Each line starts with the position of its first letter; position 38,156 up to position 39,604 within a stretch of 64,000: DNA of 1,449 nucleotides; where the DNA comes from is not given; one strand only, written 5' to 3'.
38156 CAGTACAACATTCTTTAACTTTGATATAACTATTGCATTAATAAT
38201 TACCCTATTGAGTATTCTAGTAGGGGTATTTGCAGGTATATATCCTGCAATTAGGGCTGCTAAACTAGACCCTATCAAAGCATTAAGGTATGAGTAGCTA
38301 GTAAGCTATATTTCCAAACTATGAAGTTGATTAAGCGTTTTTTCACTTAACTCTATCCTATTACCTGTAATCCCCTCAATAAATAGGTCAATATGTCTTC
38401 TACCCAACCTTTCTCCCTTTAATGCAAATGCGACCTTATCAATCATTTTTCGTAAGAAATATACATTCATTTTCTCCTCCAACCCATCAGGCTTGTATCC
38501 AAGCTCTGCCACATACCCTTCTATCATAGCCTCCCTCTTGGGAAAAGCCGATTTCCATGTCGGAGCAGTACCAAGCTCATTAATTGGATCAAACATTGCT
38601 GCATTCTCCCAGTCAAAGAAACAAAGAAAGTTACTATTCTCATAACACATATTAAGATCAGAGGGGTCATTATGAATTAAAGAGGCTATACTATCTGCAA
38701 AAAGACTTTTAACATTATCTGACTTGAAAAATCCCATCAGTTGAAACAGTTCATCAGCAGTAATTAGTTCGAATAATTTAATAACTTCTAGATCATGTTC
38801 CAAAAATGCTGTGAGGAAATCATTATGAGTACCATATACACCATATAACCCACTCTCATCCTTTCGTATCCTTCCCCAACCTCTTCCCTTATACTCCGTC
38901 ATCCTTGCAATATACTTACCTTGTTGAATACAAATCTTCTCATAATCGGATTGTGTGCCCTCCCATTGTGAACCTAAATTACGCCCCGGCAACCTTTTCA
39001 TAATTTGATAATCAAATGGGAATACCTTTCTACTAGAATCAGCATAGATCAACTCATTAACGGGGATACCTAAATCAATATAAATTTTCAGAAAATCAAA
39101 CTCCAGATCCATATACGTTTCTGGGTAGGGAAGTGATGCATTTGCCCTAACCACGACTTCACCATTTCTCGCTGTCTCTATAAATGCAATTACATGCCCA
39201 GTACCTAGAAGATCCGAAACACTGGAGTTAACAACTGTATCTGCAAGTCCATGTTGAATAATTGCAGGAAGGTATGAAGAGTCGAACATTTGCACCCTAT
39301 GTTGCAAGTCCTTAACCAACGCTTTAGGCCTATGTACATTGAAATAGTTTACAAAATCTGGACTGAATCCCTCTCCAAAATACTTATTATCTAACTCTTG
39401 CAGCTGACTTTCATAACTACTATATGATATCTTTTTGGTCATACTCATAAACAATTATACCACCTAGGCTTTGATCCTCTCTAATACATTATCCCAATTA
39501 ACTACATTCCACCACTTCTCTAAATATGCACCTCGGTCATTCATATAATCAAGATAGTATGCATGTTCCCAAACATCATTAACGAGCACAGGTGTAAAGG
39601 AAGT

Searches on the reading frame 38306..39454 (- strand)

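Call 3: search_protein_families(library=pfam, proteins=[window:38306-39454:-], max_evalue=0.1)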
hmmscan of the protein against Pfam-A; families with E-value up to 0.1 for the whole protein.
window:38306-39454:- (382 aa): 1 family
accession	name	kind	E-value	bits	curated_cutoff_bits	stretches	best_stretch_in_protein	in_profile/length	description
PF01636.29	APH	-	3.4e-11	43.8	23.2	1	91-322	15-233/239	Phosphotransferase enzyme family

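Call 9: search_protein_families(library=ncbifam, proteins=[window:38306-39454:-], max_evalue=1)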
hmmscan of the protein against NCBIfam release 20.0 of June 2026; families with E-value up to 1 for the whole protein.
window:38306-39454:- (382 aa): 2 families
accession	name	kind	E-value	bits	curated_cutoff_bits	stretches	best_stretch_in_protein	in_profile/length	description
NF000132.2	APH_2pp_Ig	exception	0.13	11.6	620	1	120-293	68-229/306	aminoglycoside O-phosphotransferase APH(2'')-Ig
NF038001.1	HYExAFE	subfamily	0.18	11.7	60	0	136-187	90-141/166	HYExAFE family protein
